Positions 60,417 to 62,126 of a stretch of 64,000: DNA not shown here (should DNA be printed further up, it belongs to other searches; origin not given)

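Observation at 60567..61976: Lead gene of the hmu operon: duplicated Cys-pair domain protein with no recognised heme-binding family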

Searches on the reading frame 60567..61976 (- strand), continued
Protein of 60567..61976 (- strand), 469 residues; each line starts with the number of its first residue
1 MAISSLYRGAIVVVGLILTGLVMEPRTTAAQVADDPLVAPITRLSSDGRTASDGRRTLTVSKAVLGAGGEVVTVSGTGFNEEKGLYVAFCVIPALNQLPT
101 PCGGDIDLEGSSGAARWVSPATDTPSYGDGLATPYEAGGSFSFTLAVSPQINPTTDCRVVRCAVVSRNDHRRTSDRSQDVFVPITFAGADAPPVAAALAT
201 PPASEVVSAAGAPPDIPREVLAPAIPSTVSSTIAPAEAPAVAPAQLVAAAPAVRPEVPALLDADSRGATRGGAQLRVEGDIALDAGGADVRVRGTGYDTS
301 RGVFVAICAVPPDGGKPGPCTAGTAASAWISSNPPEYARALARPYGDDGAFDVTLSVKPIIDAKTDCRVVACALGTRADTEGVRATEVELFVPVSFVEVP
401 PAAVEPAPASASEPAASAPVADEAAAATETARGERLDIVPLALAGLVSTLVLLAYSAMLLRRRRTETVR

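Call 50: find_encoding_contigs(protein=P0051, flank=8000, max_places=1)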
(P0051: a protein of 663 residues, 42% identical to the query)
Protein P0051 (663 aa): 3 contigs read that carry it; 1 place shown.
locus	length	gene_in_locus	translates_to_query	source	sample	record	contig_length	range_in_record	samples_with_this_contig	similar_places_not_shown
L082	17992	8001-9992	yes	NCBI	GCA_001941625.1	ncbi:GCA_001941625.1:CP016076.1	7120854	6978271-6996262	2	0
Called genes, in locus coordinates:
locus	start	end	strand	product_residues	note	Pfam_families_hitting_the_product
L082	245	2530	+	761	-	PF12838:Fer4_7 (faint), PF13534:Fer4_17 (faint), PF00037:Fer4 (faint), PF12797:Fer4_2 (faint), PF13183:Fer4_8 (weak), PF13187:Fer4_9, PF13237:Fer4_10 (weak), PF02754:CCG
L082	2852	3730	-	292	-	PF00005:ABC_tran, PF02463:SMC_N (faint), PF13304:AAA_21 (faint)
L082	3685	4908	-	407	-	PF01032:FecCD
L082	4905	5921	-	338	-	PF01497:Peripla_BP_2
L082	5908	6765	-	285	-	-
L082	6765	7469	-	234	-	PF01126:Heme_oxygenase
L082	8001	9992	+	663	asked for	PF00960:Neocarzinostat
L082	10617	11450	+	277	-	PF00106:adh_short, PF13561:adh_short_C2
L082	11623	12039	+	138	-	-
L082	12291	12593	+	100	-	PF03992:ABM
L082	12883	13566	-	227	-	PF00702:Hydrolase, PF12710:HAD, PF13419:HAD_2, PF13242:Hydrolase_like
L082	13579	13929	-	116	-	-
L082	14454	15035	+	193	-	PF06559:DCD_N, PF22769:DCD, PF22569:DCD_C, PF00692:dUTPase (weak)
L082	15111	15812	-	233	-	PF00702:Hydrolase, PF13419:HAD_2, PF13242:Hydrolase_like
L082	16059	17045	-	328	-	PF01545:Cation_efflux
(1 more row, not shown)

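Call 51: find_encoding_contigs(protein=P0068, flank=8000, max_places=1)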
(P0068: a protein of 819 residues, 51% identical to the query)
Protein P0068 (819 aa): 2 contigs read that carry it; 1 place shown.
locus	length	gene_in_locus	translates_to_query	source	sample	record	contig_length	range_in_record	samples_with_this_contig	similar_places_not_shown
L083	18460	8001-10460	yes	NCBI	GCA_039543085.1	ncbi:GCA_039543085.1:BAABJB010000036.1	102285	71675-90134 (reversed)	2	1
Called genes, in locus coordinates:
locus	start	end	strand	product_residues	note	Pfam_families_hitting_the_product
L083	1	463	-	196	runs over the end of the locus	PF03551:PadR, PF10400:Vir_act_alpha_C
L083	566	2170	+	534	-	PF02129:Peptidase_S15, PF08530:PepX_C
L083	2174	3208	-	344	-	PF08240:ADH_N, PF16912:Glu_dehyd_C (faint), PF00107:ADH_zinc_N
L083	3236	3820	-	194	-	PF00440:TetR_N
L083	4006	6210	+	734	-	PF03176:MMPL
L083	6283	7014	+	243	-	PF14378:PAP2_3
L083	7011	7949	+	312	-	PF03706:LPG_synthase_TM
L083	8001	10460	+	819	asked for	PF07679:I-set (weak)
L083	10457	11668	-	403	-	PF13439:Glyco_transf_4, PF13579:Glyco_trans_4_4, PF00534:Glycos_transf_1, PF13692:Glyco_trans_1_4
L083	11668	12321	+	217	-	-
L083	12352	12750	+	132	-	PF18029:Glyoxalase_6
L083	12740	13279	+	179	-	PF01885:PTS_2-RNA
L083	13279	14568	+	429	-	-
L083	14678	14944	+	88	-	PF00196:GerE, PF13384:HTH_23 (weak)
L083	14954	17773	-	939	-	PF00486:Trans_reg_C (weak), PF03704:BTAD, PF00515:TPR_1 (faint), PF07719:TPR_2 (faint), PF13181:TPR_8 (faint), PF13374:TPR_10 (faint), PF13424:TPR_12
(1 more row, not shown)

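Call 52: find_encoding_contigs(protein=P0093, flank=8000, max_places=1)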
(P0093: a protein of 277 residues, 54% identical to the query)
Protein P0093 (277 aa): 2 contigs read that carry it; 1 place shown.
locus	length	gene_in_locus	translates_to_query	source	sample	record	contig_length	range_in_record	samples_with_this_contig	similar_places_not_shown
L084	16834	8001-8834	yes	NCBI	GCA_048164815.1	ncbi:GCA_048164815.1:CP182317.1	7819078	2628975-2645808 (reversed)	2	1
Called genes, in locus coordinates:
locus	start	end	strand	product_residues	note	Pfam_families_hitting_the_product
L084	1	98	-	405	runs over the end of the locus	-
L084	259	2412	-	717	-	PF04542:Sigma70_r2, PF22842:Pel9A-like_beta_helix, PF13229:Beta_helix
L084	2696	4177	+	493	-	PF14200:RicinB_lectin_2, PF00652:Ricin_B_lectin (faint), PF00544:Pectate_lyase_4, PF13229:Beta_helix (weak)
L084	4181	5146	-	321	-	-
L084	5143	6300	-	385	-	PF10633:NPCBM_assoc (faint), PF06030:WxLIP_PGBD (weak)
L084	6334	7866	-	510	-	PF04213:HtaA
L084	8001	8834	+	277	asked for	PF00960:Neocarzinostat (weak)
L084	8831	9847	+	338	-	PF01497:Peripla_BP_2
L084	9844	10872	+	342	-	PF01032:FecCD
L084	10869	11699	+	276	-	PF00005:ABC_tran, PF02463:SMC_N (faint), PF13304:AAA_21 (faint)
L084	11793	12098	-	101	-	PF10615:DUF2470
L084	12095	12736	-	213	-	PF01126:Heme_oxygenase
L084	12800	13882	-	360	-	-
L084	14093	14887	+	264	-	PF01909:NTP_transf_2 (weak)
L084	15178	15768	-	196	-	PF02622:DUF179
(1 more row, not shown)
